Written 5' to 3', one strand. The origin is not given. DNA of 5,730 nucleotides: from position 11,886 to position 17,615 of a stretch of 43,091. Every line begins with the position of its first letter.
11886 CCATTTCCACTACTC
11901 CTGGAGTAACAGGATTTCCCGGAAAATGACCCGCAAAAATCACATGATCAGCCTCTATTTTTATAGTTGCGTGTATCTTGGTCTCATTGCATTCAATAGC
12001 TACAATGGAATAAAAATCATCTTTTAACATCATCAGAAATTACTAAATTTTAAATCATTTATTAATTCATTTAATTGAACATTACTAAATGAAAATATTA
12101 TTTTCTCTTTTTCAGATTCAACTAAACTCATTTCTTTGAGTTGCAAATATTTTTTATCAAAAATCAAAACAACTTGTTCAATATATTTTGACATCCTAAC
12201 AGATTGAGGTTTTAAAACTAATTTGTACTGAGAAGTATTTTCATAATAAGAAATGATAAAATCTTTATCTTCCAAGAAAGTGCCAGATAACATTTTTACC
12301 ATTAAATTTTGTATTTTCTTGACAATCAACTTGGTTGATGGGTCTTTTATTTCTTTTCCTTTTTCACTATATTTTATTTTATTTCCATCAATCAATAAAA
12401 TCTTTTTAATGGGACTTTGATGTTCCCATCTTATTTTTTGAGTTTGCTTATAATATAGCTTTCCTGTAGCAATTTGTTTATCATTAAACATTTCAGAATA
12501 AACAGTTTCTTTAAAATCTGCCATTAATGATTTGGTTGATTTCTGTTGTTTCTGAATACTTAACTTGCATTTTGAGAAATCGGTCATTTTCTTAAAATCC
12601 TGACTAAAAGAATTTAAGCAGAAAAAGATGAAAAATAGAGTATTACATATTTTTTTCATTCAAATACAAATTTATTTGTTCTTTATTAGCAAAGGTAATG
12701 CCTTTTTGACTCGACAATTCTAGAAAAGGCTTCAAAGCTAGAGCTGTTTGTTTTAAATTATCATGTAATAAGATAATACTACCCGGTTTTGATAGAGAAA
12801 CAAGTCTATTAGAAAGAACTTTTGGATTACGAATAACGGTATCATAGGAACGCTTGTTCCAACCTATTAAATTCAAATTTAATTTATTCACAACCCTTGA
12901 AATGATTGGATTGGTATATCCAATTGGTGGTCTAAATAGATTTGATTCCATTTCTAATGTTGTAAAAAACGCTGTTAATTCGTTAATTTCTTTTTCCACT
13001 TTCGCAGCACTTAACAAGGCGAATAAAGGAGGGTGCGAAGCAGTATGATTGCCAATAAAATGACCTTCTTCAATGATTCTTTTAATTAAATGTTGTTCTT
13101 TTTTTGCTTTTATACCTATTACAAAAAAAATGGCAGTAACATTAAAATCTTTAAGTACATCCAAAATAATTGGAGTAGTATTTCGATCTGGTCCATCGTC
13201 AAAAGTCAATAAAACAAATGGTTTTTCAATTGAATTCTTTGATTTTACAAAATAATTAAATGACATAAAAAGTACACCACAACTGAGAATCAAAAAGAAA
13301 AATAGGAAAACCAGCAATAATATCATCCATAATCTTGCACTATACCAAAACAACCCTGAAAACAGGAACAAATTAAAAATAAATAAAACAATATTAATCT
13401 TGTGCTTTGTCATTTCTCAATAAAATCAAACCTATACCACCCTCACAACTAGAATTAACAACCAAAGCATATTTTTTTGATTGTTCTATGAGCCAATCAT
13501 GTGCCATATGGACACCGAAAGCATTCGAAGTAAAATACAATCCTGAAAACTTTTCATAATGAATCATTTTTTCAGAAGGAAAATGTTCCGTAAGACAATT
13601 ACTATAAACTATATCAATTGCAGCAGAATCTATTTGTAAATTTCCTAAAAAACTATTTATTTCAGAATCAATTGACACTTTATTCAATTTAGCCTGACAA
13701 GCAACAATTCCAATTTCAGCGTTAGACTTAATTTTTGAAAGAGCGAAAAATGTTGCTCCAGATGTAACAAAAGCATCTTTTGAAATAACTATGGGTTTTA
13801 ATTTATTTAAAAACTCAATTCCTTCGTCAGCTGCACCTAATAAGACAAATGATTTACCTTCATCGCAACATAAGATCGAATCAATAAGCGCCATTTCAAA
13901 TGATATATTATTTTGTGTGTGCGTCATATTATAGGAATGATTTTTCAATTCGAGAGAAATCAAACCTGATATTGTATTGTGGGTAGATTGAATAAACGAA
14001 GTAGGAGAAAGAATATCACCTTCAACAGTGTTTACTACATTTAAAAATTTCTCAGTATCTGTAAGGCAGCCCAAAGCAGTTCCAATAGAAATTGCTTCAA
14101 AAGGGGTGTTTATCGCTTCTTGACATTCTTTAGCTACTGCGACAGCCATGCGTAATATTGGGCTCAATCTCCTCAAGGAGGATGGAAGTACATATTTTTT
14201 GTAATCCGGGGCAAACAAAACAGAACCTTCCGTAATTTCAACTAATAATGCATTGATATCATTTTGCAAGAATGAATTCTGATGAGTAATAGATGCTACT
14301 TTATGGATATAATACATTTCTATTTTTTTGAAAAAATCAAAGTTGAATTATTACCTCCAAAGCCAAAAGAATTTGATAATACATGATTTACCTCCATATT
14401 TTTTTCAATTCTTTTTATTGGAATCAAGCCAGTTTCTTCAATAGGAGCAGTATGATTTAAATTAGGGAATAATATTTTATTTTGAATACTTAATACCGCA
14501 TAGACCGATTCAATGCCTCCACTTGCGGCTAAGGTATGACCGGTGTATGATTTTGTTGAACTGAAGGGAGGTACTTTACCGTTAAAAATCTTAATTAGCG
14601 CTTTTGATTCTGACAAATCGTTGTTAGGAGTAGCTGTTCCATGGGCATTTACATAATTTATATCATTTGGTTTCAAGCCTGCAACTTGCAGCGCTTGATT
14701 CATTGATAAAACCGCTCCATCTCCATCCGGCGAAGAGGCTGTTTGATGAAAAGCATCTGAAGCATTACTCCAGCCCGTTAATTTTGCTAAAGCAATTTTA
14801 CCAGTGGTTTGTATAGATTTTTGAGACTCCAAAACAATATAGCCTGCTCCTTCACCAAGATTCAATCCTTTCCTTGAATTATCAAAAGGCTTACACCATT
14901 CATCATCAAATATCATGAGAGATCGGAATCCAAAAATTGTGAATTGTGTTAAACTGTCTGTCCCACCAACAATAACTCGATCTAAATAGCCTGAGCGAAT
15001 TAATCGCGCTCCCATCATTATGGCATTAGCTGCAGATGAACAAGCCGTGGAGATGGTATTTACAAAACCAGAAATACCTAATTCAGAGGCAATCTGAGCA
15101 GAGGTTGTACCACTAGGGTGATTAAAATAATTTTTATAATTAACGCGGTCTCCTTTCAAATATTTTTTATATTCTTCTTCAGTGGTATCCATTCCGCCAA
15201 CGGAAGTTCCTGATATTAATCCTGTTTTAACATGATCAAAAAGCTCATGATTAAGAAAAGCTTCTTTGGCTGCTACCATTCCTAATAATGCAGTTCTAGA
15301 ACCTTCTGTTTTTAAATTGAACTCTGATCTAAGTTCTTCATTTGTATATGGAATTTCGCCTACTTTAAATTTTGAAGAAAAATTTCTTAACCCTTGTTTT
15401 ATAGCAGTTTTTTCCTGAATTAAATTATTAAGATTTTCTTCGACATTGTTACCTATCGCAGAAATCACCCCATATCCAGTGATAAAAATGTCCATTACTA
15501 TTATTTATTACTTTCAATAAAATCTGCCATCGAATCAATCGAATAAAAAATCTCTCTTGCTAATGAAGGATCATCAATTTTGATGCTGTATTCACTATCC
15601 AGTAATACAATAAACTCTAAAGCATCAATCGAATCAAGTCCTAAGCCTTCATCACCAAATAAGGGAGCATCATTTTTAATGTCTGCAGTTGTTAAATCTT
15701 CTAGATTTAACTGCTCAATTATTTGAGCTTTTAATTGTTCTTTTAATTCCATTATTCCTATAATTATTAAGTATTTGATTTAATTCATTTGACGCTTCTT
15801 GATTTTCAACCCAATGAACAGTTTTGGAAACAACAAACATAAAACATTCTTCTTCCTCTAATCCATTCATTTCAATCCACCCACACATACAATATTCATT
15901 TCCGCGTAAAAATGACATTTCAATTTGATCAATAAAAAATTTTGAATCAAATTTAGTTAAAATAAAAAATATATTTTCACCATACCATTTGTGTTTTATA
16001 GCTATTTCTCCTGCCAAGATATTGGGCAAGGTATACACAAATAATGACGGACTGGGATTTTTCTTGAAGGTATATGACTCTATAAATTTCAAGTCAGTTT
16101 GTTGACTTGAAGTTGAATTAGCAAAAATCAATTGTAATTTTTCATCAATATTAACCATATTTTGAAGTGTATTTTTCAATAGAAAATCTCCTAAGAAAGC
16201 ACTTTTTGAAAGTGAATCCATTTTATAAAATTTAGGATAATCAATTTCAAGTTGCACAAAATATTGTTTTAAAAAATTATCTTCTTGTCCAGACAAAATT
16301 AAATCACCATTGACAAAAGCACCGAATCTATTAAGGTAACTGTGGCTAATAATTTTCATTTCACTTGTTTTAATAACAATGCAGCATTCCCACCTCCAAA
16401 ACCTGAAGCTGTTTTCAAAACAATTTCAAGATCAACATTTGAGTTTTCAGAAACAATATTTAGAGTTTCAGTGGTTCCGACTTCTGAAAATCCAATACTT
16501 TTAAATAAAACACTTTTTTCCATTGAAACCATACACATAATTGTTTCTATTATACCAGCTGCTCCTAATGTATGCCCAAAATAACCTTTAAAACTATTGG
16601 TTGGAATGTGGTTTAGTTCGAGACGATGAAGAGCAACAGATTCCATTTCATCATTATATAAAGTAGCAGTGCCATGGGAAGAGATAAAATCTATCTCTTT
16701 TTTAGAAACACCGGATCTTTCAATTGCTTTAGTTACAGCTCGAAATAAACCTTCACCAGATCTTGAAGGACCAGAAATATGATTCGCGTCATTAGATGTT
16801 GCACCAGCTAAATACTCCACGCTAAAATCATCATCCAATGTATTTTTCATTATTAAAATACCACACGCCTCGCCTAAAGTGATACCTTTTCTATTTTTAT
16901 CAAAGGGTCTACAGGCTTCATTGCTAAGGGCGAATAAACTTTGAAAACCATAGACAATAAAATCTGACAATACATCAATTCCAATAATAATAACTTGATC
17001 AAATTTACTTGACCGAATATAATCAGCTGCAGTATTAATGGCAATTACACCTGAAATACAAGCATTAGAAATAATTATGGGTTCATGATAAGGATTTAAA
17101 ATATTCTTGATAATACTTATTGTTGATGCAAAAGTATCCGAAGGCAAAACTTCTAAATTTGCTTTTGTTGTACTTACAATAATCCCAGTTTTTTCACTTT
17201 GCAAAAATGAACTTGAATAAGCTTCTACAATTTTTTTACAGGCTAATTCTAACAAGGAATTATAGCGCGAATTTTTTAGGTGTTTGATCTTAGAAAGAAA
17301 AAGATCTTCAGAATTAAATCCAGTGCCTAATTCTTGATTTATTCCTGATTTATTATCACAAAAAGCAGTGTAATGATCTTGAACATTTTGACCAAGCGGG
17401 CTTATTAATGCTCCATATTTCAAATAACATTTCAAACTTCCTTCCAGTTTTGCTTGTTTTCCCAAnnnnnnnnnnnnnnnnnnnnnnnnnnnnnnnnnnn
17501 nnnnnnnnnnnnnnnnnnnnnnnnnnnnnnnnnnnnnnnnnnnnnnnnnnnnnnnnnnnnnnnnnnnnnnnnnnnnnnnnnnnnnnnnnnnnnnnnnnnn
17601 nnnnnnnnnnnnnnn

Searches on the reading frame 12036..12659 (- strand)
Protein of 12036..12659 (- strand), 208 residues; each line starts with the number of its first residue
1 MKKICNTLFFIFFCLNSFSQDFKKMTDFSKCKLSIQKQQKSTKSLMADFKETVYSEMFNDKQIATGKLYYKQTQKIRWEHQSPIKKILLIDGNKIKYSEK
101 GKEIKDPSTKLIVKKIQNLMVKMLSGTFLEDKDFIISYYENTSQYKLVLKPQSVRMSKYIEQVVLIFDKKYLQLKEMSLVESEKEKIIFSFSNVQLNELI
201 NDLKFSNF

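Call 31: search_protein_families(library=ncbifam, proteins=[window:12036-12659:-], max_evalue=1e-25)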
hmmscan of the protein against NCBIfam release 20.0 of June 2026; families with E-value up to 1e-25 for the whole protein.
window:12036-12659:- (208 aa): 1 family
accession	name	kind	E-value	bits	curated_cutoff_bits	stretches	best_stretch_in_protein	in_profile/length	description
NF053544.1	LolA2_flexi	equivalog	3.4e-37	127.9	125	1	1-207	1-208/208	flexirubin biosynthesis/transport protein LolA2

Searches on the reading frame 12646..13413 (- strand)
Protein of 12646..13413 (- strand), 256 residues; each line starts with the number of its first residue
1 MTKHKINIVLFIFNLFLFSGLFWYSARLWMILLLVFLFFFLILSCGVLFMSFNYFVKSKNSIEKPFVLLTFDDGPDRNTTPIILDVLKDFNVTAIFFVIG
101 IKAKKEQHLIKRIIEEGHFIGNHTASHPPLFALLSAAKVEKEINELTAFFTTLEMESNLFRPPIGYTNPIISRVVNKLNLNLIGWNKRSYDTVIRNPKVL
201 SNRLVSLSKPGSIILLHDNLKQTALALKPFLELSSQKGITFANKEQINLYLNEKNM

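Call 31: search_protein_families(library=ncbifam, proteins=[window:12646-13413:-], max_evalue=1e-25)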
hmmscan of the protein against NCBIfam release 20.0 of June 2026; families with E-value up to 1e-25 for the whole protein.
window:12646-13413:- (256 aa): 5 families
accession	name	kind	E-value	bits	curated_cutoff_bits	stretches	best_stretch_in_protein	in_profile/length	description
TIGR02764.1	spore_ybaN_pdaB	equivalog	7.1e-33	114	237.4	1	65-243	6-186/191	polysaccharide deacetylase family sporulation protein PdaB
TIGR02884.1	spore_pdaA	equivalog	1.4e-30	106.6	298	1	63-246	35-222/224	delta-lactam-biosynthetic de-N-acetylase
NF045820.1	PgAcgDacpgdA_Strep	equivalog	1.6e-30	106.3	800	1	33-243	236-443/463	peptidoglycan-N-acetylglucosamine deacetylase PgdA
TIGR04243.1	nodulat_NodB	equivalog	6.5e-30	104.1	240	1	67-222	4-160/197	chitooligosaccharide deacetylase NodB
NF045821.1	PgAcgDacpgdA1_Bac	equivalog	4.8e-27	94.6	400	1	63-218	86-241/282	peptidoglycan-N-acetylglucosamine deacetylase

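Call 63: search_protein_families(library=pfam, proteins=[window:12646-13413:-], max_evalue=0.001)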
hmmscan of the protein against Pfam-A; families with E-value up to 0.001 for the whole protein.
window:12646-13413:- (256 aa): 1 family
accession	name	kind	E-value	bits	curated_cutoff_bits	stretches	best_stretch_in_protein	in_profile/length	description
PF01522.26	Polysacc_deac_1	-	3.9e-27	95.1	23.1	1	62-181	4-122/124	Polysaccharide deacetylase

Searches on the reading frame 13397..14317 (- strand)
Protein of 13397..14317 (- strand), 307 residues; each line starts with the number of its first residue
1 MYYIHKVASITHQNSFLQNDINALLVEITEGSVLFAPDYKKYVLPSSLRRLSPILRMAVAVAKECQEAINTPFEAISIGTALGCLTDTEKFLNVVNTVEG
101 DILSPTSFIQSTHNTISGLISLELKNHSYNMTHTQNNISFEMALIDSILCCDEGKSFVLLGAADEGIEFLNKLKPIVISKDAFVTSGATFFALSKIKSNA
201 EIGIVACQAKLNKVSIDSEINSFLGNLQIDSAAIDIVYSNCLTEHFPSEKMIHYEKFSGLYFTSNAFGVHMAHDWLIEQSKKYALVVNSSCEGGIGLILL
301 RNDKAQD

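Call 31: search_protein_families(library=ncbifam, proteins=[window:13397-14317:-], max_evalue=1e-25)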
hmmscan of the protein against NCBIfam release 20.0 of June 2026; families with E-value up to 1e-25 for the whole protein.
window:13397-14317:- (307 aa): 0 families

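Call 63: search_protein_families(library=pfam, proteins=[window:13397-14317:-], max_evalue=0.001)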
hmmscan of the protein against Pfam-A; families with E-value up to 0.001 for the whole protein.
window:13397-14317:- (307 aa): 1 family
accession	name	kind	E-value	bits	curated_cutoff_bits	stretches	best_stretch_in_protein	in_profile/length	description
PF13723.12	Ketoacyl-synt_2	-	9.3e-12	45.4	25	1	49-165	28-140/223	Beta-ketoacyl synthase, N-terminal domain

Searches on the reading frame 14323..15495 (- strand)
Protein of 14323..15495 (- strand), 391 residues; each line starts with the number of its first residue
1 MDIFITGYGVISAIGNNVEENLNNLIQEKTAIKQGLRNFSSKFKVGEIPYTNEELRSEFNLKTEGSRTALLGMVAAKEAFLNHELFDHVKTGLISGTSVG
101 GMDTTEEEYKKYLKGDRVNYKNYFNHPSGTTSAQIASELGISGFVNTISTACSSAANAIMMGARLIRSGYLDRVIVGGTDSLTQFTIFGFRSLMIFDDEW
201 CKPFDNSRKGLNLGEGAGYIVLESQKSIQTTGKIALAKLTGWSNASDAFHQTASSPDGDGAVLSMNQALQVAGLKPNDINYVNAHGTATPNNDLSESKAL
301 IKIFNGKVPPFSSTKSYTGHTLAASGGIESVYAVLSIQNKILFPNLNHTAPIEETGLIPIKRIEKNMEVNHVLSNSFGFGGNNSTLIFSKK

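Call 31: search_protein_families(library=ncbifam, proteins=[window:14323-15495:-], max_evalue=1e-25)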
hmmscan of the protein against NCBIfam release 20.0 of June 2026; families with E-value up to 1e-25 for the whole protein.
window:14323-15495:- (391 aa): 14 families
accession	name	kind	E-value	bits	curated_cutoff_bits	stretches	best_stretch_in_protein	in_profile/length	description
NF006618.0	PRK09185.1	subfamily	1.7e-95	320.4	407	1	2-390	4-392/394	beta-ketoacyl-ACP synthase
TIGR03150.1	fabF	equivalog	1.9e-85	287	493.75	1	3-388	3-406/407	beta-ketoacyl-ACP synthase II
NF005589.0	PRK07314.1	subfamily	3.4e-82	276.4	387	1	3-390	6-411/413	beta-ketoacyl-ACP synthase II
NF004970.0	PRK06333.1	subfamily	1.2e-73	248.4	525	1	3-390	6-421/424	beta-ketoacyl-ACP synthase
NF004618.0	PRK05952.1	equivalog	5.2e-65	219.8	455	1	1-390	2-382/384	beta-ketoacyl-ACP synthase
NF005076.0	PRK06501.1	equivalog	5.1e-64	216.7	629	1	4-390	14-422/425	beta-ketoacyl-ACP synthase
NF006274.0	PRK08439.1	equivalog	5.3e-63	213.2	621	1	3-390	4-405/406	beta-ketoacyl-ACP synthase II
NF058662.1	cispenta_AmcF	equivalog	6.8e-62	209.6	325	1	3-389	2-368/369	cispentacin biosynthesis acyltransferase subunit AmcF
NF006587.0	PRK09116.1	equivalog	2.7e-59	201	470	1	3-390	4-406/408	beta-ketoacyl-ACP synthase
NF005490.0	PRK07103.1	equivalog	4.2e-56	190.8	445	1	2-390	5-412/414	polyketide beta-ketoacyl:acyl carrier protein synthase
NF005935.0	PRK07967.1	equivalog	1.2e-54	185.8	630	1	3-390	4-403/406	beta-ketoacyl-ACP synthase I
NF006434.0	PRK08722.1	equivalog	2.6e-50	171.5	759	1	3-390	6-413/414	beta-ketoacyl-ACP synthase II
NF005916.1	PRK07910.1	equivalog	1.5e-49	169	560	1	3-390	14-417/418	KasA/KasB family beta-ketoacyl-ACP synthase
NF045894.1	PKS_plus_SDR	equivalog_domain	5.2e-29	100.5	1740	1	104-351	123-379/1515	type I polyketide synthase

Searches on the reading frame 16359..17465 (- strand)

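Call 6: search_protein_families(library=ncbifam, proteins=[window:16359-17465:-], max_evalue=0.00001)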
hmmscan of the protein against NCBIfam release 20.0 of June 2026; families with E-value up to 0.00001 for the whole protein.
window:16359-17465:- (369 aa): 24 families
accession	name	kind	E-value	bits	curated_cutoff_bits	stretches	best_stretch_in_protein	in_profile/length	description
NF006618.0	PRK09185.1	subfamily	1.6e-62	211.8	407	1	118-367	143-392/394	beta-ketoacyl-ACP synthase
TIGR03150.1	fabF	equivalog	2.9e-49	167.9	493.75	1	111-366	139-407/407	beta-ketoacyl-ACP synthase II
NF004618.0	PRK05952.1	equivalog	4.1e-47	160.9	455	1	81-367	96-382/384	beta-ketoacyl-ACP synthase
NF005589.0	PRK07314.1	subfamily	3.6e-46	157.8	387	1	113-368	144-412/413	beta-ketoacyl-ACP synthase II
NF058662.1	cispenta_AmcF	equivalog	1.3e-45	156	325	1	20-366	9-368/369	cispentacin biosynthesis acyltransferase subunit AmcF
NF004970.0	PRK06333.1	subfamily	6.2e-40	137.3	525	1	115-367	155-421/424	beta-ketoacyl-ACP synthase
NF005490.0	PRK07103.1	equivalog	6.6e-38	130.8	445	1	129-368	162-413/414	polyketide beta-ketoacyl:acyl carrier protein synthase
NF006274.0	PRK08439.1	equivalog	1.3e-37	129.6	621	1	131-368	157-406/406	beta-ketoacyl-ACP synthase II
NF005076.0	PRK06501.1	equivalog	1.3e-35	123.1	629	1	109-367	148-422/425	beta-ketoacyl-ACP synthase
NF006587.0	PRK09116.1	equivalog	2.4e-35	122.1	470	1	131-368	159-407/408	beta-ketoacyl-ACP synthase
NF005916.1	PRK07910.1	equivalog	1.4e-27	96.7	560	1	134-365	169-415/418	KasA/KasB family beta-ketoacyl-ACP synthase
NF005935.0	PRK07967.1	equivalog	1.9e-26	92.9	630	1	131-368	157-404/406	beta-ketoacyl-ACP synthase I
NF006434.0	PRK08722.1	equivalog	8.2e-25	87.5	759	1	112-367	143-413/414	beta-ketoacyl-ACP synthase II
NF053555.1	prodigi_MBC_PigJ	equivalog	2.7e-17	62.3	900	1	130-317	507-698/759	prodigiosin MBC biosynthesis protein PigJ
NF040607.1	mycolic_Pks13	equivalog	2.3e-14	51.9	2100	1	130-368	265-526/1680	polyketide synthase Pks13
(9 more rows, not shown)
